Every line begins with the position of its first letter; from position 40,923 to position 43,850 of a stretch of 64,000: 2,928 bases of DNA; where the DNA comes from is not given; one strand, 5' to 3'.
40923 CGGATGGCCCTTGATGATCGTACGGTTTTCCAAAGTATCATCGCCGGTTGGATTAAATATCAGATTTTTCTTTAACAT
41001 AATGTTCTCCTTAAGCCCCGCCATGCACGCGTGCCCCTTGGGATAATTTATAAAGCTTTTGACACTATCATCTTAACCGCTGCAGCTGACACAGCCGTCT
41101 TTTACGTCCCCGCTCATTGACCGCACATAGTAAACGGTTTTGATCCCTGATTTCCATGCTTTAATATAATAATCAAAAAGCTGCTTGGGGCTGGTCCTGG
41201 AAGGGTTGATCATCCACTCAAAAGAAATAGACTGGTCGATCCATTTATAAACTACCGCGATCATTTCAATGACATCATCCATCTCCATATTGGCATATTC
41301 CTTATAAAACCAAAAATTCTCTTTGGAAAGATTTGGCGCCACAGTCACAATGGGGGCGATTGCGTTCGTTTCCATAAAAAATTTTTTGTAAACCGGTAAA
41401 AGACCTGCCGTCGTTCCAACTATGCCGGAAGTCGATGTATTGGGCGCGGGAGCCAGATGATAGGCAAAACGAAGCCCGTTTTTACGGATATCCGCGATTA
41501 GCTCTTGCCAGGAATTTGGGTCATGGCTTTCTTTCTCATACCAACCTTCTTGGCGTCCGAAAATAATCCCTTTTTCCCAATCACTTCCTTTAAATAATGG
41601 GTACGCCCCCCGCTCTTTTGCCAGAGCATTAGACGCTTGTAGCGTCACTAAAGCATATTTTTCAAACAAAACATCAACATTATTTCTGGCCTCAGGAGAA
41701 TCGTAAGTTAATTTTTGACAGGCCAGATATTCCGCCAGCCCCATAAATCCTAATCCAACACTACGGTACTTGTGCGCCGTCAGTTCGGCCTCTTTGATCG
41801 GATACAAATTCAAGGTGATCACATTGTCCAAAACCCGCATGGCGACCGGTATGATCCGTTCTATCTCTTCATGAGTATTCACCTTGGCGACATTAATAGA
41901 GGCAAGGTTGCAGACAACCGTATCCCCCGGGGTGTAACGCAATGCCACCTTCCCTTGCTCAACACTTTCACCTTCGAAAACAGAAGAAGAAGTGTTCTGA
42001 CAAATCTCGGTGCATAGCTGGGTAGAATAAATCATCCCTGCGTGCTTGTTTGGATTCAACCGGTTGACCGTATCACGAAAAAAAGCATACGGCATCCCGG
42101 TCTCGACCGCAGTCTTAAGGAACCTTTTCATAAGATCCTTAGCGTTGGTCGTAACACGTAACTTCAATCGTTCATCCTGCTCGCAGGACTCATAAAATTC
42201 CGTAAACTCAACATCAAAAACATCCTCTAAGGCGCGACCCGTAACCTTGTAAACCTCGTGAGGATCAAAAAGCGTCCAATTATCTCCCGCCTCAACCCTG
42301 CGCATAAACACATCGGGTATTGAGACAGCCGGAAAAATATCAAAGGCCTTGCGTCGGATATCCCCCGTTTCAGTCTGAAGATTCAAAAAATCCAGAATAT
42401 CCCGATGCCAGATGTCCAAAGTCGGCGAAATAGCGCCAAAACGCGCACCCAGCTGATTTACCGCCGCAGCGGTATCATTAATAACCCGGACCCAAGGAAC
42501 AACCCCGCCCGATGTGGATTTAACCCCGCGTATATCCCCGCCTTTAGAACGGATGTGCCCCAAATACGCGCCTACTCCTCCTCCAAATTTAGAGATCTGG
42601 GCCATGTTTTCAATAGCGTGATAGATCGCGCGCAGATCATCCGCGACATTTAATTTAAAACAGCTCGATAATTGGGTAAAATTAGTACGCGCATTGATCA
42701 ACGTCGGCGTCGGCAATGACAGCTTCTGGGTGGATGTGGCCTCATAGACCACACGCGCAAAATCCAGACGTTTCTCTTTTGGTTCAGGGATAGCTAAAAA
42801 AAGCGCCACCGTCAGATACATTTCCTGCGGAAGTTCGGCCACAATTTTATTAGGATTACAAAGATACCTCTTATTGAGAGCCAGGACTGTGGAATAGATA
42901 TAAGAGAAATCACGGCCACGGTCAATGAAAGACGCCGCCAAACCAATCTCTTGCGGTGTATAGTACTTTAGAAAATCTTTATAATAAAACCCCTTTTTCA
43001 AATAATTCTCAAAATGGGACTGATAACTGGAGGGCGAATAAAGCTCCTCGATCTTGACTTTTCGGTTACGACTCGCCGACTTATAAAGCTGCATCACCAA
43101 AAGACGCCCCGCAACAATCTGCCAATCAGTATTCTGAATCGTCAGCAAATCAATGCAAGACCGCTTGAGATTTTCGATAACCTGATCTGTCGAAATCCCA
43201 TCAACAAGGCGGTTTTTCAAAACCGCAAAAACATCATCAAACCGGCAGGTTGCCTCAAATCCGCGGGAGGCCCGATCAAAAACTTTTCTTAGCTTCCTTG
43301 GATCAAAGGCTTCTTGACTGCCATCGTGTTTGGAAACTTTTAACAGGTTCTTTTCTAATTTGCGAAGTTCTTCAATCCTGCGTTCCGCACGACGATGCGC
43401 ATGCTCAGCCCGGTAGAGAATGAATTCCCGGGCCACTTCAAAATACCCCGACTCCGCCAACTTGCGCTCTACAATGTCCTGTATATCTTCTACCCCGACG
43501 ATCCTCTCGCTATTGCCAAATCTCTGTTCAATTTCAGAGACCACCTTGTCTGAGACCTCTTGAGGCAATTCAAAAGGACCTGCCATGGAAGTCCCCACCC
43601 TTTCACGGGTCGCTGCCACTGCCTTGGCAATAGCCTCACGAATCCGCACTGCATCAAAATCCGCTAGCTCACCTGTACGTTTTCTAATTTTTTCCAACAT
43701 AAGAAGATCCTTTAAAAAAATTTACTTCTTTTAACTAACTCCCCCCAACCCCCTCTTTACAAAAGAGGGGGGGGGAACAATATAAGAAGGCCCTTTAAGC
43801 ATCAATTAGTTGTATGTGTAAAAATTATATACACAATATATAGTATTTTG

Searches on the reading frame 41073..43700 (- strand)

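Call 25: search_protein_families(library=ncbifam, max_evalue=1e-10, proteins=[window:41073-43700:-])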
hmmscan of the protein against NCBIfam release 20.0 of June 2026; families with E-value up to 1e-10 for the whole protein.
window:41073-43700:- (875 aa): 23 families
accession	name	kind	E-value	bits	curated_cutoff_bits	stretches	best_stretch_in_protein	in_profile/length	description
NF005483.0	PRK07088.1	equivalog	5.6e-228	758.9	1214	1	163-874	43-763/764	ribonucleoside-diphosphate reductase subunit alpha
NF009028.0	PRK12364.1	equivalog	8.5e-222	738.6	1377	1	4-874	2-841/842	ribonucleoside-diphosphate reductase subunit alpha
NF006665.0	PRK09209.1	equivalog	3e-221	736.7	1057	1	121-874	11-760/761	ribonucleoside-diphosphate reductase subunit alpha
NF006279.0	PRK08447.1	equivalog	3.1e-172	574.9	1082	2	120-575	2-438/789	ribonucleoside-diphosphate reductase subunit alpha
TIGR02506.1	NrdE_NrdA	equivalog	3.6e-158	527.8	341.05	1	271-861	3-615/616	ribonucleoside-diphosphate reductase subunit alpha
NF005544.0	PRK07207.1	equivalog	4.5e-157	524.5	965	1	4-790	35-810/965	ribonucleoside-diphosphate reductase subunit alpha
NF009029.0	PRK12365.1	equivalog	7.3e-134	448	1350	1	5-780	120-883/1046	ribonucleoside-diphosphate reductase subunit alpha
TIGR04170.1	RNR_1b_NrdE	exception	1.7e-100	337.3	750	1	227-873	46-696/698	class 1b ribonucleoside-diphosphate reductase subunit alpha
NF005101.0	PRK06539.1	equivalog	8.8e-98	328.3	988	1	120-793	3-664/822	ribonucleoside-diphosphate reductase subunit alpha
NF006578.0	PRK09103.1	equivalog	5.2e-94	315.8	813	1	118-864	3-737/761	class 1a ribonucleoside-diphosphate reductase subunit alpha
TIGR02504.1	NrdJ_Z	equivalog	1.1e-81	275.3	399.95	2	275-568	5-287/606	adenosylcobalamin-dependent ribonucleoside-diphosphate reductase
NF006577.0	PRK09102.1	equivalog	7.9e-77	258.9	620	2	301-483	48-229/604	ribonucleoside-diphosphate reductase subunit alpha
NF006417.0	PRK08665.1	equivalog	3.4e-64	217.4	961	1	272-787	17-462/759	vitamin B12-dependent ribonucleotide reductase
NF005010.0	PRK06406.1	subfamily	1.4e-57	195.5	1125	2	518-712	391-567/771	vitamin B12-dependent ribonucleotide reductase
TIGR02510.1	NrdE-prime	equivalog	5.3e-42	144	602.25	2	308-474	51-212/560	ribonucleoside-diphosphate reductase subunit alpha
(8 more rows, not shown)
